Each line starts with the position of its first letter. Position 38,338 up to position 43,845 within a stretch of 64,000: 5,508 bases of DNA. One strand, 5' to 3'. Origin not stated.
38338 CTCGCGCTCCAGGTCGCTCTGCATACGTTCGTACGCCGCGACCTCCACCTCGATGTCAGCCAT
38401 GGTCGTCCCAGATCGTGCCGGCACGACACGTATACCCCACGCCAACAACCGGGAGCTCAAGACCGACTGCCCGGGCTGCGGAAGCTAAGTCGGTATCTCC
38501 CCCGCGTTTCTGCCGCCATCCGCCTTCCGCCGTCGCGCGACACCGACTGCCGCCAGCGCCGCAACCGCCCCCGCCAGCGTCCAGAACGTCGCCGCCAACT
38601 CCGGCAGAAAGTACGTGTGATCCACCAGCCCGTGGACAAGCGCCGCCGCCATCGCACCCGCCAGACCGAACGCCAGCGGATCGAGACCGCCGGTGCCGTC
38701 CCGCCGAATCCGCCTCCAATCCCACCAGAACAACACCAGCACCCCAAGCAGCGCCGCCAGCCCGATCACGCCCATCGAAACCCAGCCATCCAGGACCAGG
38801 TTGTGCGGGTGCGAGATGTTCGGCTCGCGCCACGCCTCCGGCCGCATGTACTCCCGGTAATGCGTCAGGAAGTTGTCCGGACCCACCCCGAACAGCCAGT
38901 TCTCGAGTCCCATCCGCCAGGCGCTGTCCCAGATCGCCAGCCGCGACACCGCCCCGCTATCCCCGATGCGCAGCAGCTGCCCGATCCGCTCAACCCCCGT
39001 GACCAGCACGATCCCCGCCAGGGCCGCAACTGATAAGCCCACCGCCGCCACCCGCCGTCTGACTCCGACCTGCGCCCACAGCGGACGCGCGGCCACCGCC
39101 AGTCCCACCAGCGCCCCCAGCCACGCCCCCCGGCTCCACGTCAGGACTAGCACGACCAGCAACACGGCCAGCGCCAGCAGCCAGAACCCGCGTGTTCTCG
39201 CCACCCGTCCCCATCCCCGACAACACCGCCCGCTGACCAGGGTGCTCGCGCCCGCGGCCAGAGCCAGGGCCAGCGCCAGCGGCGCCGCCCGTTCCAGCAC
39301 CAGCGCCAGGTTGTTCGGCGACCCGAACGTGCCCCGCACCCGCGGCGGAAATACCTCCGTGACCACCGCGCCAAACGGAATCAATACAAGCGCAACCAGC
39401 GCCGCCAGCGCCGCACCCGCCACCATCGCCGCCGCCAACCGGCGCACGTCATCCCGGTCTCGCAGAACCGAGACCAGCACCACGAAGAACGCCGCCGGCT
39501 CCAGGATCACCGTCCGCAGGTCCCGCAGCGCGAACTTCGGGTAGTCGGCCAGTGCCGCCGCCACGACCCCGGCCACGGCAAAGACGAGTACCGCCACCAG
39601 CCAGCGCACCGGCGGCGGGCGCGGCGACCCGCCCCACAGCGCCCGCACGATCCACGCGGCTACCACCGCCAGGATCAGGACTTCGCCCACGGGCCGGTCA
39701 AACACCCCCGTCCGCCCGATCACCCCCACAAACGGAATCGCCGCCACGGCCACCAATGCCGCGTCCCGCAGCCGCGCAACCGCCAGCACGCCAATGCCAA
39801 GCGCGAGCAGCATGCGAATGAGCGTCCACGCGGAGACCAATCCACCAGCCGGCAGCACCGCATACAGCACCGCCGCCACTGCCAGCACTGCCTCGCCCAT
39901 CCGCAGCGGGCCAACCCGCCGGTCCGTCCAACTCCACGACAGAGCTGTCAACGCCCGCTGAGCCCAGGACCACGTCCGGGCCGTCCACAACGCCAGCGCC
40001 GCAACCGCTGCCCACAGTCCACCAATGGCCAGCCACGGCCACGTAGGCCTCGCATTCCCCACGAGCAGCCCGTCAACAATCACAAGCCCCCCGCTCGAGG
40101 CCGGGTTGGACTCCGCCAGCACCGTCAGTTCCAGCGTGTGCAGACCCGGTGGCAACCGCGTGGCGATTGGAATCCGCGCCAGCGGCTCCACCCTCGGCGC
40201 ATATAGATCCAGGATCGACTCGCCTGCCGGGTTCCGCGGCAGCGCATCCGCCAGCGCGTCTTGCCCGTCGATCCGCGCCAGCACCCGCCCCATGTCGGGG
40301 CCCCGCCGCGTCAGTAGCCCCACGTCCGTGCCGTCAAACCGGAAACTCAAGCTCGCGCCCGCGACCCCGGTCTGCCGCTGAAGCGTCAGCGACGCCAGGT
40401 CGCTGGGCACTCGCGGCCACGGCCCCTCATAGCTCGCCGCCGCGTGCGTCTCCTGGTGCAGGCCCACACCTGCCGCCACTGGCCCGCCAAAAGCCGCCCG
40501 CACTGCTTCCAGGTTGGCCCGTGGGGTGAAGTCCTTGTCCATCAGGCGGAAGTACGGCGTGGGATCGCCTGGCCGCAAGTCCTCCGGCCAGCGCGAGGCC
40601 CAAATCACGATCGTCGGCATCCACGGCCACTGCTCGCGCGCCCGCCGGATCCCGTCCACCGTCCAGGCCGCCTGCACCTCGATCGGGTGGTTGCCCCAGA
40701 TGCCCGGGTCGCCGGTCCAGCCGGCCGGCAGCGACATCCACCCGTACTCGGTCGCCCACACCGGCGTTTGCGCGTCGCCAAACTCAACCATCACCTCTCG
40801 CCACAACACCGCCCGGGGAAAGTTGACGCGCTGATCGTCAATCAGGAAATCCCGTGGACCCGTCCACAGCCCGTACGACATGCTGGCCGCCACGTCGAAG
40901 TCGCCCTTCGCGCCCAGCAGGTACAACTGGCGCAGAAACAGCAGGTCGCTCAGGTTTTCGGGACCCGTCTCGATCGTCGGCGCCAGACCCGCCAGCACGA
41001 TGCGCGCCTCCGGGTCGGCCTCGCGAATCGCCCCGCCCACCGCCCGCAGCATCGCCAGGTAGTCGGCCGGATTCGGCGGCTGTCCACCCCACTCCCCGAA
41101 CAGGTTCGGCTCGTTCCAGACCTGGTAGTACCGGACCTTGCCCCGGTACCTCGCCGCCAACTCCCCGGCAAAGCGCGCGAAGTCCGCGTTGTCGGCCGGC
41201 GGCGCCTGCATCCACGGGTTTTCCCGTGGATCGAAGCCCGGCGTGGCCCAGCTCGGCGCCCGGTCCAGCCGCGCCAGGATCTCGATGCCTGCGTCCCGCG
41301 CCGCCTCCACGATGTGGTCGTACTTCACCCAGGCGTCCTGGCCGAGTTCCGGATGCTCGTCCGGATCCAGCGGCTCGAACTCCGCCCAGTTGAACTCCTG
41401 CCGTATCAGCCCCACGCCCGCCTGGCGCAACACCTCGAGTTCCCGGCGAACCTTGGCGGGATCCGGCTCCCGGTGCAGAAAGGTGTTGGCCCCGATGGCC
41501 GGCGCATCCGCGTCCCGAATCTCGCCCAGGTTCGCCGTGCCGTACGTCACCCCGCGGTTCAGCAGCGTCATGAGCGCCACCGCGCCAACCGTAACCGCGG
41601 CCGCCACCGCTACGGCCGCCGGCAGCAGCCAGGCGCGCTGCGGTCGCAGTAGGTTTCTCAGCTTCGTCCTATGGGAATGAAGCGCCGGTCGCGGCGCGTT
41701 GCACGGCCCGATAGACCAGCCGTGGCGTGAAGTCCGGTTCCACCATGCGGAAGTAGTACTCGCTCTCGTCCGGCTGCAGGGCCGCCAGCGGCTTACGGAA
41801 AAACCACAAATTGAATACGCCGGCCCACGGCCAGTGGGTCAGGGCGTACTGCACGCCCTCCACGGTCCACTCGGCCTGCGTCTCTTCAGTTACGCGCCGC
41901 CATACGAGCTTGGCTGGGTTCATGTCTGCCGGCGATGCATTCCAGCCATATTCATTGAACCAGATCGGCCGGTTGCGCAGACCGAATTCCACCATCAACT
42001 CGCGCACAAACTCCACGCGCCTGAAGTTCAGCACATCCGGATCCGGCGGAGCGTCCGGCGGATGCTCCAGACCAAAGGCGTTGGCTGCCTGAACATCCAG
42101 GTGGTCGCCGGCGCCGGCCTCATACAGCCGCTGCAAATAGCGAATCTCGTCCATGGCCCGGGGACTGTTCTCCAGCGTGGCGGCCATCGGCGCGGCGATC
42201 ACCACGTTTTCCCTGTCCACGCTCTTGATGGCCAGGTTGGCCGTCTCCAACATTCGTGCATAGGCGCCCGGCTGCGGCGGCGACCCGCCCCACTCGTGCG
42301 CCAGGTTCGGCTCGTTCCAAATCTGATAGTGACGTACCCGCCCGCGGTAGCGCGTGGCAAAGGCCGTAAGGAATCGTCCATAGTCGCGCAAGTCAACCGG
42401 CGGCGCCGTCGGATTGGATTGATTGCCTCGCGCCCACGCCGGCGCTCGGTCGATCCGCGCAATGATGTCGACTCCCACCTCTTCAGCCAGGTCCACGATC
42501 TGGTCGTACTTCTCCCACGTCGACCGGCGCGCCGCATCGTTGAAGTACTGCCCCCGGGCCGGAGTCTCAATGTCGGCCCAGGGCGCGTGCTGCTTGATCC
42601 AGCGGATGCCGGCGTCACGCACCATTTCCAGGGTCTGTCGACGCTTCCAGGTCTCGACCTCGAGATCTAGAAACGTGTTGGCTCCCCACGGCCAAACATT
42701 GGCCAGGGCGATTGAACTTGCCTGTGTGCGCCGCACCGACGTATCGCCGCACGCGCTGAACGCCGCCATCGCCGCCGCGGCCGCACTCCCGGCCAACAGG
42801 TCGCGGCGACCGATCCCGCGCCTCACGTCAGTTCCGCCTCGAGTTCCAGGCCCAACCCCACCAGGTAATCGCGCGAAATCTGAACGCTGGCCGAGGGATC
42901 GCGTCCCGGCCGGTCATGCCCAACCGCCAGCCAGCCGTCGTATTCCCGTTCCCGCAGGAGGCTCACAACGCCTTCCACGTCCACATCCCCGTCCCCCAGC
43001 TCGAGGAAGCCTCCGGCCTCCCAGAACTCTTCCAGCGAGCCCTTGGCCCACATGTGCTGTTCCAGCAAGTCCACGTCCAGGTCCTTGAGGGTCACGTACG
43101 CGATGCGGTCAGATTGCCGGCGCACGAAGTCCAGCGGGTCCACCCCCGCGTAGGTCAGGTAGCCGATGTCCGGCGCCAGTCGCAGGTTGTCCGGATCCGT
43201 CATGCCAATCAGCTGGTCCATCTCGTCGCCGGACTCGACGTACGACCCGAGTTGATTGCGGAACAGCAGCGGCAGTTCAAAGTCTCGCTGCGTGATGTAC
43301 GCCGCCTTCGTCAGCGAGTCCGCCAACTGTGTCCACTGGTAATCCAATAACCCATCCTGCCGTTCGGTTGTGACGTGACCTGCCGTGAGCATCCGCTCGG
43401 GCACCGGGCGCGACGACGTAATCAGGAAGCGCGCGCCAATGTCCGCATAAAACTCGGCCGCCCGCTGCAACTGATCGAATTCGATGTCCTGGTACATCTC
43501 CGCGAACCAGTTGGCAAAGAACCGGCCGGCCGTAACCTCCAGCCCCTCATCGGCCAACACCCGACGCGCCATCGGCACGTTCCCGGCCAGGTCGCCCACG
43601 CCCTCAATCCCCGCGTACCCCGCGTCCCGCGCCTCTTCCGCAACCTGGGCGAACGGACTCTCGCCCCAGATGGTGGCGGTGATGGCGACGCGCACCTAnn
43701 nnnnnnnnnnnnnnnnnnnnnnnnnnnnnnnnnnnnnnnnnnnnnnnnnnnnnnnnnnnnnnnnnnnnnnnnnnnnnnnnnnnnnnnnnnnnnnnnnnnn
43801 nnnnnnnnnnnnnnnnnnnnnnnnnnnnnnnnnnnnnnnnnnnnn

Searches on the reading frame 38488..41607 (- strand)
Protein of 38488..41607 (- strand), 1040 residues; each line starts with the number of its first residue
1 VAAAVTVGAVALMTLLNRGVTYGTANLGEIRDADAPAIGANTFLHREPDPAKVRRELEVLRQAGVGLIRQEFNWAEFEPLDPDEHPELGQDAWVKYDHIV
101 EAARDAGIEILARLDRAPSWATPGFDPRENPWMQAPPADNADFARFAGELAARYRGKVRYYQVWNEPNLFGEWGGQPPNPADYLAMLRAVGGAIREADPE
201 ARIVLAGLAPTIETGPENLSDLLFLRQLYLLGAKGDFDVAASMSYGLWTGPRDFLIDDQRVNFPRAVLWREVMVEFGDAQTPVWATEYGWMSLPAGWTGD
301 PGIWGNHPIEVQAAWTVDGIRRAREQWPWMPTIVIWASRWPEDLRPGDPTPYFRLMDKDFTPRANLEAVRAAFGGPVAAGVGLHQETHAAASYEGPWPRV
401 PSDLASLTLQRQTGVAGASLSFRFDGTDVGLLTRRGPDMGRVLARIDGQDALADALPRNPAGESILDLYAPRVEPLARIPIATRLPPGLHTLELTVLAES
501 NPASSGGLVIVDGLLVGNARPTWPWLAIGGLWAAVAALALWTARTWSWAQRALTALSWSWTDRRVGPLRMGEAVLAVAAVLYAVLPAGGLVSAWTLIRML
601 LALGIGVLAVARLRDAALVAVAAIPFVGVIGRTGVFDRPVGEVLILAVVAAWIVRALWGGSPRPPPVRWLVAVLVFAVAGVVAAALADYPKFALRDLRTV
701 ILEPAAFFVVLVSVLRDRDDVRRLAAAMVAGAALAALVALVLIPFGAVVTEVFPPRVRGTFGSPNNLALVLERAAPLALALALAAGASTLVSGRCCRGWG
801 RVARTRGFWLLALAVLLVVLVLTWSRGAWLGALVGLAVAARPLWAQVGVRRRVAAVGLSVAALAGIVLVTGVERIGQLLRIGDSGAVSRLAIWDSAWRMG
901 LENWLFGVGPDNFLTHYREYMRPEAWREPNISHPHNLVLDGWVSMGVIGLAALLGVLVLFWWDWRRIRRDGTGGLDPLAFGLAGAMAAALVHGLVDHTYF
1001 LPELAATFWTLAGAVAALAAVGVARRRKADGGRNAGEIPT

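Call 38: search_protein_families(library=pfam, proteins=[window:38488-41607:-], max_evalue=0.0001)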
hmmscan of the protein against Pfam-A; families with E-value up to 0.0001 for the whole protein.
window:38488-41607:- (1040 aa): 1 family
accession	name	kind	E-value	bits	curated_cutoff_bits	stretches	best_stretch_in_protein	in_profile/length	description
PF04932.20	Wzy_C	-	1.2e-21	77.5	31.7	1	811-954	1-149/149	O-Antigen ligase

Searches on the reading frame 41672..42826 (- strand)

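Call 38: search_protein_families(library=pfam, proteins=[window:41672-42826:-], max_evalue=0.0001)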
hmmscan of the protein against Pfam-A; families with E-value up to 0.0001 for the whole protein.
window:41672-42826:- (385 aa): 1 family
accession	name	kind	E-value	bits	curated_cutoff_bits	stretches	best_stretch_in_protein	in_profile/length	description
PF00150.24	Cellulase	-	2.6e-05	24.3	23.5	1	63-211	24-165/272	Cellulase (glycosyl hydrolase family 5)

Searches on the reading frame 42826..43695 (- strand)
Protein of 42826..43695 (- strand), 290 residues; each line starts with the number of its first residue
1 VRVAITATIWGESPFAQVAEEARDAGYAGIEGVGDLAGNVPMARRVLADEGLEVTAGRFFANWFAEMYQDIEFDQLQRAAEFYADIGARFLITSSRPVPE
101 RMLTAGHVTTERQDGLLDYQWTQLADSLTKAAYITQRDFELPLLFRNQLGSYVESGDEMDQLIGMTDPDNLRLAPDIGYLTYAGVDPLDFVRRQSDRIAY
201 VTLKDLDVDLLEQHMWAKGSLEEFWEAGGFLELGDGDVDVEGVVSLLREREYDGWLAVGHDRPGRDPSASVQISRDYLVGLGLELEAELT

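Call 38: search_protein_families(library=pfam, proteins=[window:42826-43695:-], max_evalue=0.0001)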
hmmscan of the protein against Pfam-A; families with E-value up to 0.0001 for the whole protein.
window:42826-43695:- (290 aa): 1 family
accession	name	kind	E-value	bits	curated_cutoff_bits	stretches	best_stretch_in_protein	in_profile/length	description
PF01261.30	AP_endonuc_2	-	5e-20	72.7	31.1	1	20-266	2-234/249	Xylose isomerase-like TIM barrel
